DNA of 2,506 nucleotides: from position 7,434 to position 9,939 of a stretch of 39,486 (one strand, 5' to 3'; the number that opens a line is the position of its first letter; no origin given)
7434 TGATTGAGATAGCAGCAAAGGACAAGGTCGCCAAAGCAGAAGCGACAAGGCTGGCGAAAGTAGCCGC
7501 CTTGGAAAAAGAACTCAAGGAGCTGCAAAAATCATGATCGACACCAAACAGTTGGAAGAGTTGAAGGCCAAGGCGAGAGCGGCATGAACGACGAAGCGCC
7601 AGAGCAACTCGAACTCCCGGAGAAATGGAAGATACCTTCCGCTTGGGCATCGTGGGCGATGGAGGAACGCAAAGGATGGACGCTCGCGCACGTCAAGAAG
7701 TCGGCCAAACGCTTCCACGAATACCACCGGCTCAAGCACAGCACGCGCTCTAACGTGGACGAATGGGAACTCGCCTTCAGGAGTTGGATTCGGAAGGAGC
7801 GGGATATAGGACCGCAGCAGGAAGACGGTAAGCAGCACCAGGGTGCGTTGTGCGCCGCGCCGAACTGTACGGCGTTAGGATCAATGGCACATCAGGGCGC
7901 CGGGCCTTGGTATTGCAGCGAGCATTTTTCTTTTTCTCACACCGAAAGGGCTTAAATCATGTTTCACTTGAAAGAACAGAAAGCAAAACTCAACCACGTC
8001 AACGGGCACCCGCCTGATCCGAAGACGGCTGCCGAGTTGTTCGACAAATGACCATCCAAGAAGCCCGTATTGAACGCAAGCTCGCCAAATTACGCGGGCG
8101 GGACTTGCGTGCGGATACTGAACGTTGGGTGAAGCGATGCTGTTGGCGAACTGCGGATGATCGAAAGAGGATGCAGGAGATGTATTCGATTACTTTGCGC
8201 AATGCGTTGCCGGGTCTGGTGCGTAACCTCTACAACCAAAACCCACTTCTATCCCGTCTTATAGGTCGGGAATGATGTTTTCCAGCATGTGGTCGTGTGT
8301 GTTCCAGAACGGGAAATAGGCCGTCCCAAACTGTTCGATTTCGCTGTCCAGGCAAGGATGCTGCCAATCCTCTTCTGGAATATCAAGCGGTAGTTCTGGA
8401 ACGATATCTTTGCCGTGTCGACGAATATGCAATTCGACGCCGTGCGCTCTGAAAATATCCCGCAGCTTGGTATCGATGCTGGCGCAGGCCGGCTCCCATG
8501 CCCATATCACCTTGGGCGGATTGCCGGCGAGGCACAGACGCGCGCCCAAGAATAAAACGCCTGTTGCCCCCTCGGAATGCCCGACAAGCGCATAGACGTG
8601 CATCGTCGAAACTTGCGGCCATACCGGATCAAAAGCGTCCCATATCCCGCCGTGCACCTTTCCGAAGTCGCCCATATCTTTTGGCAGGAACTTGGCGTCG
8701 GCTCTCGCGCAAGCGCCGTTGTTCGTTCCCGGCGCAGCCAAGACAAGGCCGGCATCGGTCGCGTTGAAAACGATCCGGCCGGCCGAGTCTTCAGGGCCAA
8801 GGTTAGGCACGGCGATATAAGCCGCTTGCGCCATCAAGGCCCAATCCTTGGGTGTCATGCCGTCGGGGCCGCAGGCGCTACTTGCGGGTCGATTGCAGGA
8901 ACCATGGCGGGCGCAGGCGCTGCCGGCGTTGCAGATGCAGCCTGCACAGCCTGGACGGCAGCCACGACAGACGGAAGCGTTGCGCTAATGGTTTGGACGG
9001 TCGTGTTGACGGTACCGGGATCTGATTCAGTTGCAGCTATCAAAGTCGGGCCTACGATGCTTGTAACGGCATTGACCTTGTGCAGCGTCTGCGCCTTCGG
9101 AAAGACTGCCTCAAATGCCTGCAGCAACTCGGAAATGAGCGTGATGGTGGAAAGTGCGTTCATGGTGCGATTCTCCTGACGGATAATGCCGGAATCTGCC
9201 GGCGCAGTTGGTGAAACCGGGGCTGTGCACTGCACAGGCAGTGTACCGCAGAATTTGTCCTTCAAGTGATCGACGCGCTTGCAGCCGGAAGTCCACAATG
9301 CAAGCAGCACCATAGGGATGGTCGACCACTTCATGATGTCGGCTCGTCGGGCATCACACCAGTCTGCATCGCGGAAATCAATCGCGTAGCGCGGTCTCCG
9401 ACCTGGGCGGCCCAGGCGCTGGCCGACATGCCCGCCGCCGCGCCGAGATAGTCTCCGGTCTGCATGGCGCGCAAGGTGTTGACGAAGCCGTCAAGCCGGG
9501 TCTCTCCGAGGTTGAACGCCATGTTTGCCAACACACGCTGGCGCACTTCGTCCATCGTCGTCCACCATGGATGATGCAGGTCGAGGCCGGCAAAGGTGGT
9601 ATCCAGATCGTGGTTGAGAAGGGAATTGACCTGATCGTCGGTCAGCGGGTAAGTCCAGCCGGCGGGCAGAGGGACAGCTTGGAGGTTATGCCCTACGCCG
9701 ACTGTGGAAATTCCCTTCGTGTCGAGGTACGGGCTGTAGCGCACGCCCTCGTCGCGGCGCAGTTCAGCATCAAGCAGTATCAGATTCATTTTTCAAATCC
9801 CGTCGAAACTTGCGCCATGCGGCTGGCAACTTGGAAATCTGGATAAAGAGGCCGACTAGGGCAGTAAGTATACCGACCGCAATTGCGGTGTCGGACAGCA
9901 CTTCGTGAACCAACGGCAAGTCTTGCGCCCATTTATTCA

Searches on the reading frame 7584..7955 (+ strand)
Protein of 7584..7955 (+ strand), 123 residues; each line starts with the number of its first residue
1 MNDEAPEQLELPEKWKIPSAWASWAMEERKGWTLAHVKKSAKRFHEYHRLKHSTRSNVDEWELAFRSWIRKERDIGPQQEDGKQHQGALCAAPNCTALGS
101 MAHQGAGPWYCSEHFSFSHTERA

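Call 32: search_protein_families(library=phrogs, proteins=[window:7584-7955:+], max_evalue=0.001)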
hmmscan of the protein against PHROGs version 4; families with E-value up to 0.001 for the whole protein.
window:7584-7955:+ (123 aa): 1 family
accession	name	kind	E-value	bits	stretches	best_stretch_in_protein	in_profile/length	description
phrog_3992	-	DNA, RNA and nucleotide metabolism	6.3e-05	23.7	1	3-87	200-286/345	primosomal protein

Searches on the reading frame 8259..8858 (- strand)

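Call 33: search_protein_families(library=phrogs, proteins=[window:8259-8858:-], max_evalue=0.001)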
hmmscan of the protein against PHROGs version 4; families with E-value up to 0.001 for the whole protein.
window:8259-8858:- (199 aa): 1 family
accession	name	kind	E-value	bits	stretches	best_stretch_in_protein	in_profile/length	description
phrog_21992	-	other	2.8e-30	106.6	1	1-196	6-202/213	esterase/lipase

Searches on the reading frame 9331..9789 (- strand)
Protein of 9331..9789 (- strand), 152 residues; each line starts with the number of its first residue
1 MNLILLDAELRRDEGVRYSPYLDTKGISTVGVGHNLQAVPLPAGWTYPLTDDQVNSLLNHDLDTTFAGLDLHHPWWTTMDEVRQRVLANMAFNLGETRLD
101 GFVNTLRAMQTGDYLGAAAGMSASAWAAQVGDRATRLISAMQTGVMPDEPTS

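Call 49: search_protein_families(library=phrogs, proteins=[window:9331-9789:-], max_evalue=0.001)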
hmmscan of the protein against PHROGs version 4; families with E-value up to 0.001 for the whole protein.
window:9331-9789:- (152 aa): 6 families
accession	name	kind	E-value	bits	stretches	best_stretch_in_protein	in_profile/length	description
phrog_33534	-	unknown function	1.9e-25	89.7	1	67-146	2-87/94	-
phrog_7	-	lysis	1.8e-18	67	1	8-121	560-670/873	endolysin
phrog_13211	-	tail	5.4e-12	45.6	1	17-135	761-877/887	baseplate hub subunit and tail lysozyme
phrog_2083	-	head and packaging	2.2e-09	37.4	1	9-143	766-901/908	internal virion lysozyme motif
phrog_15410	-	unknown function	1e-08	35.6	1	17-140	184-310/311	-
phrog_430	-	tail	1.9e-07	30.9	1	10-139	171-283/868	baseplate hub subunit and tail lysozyme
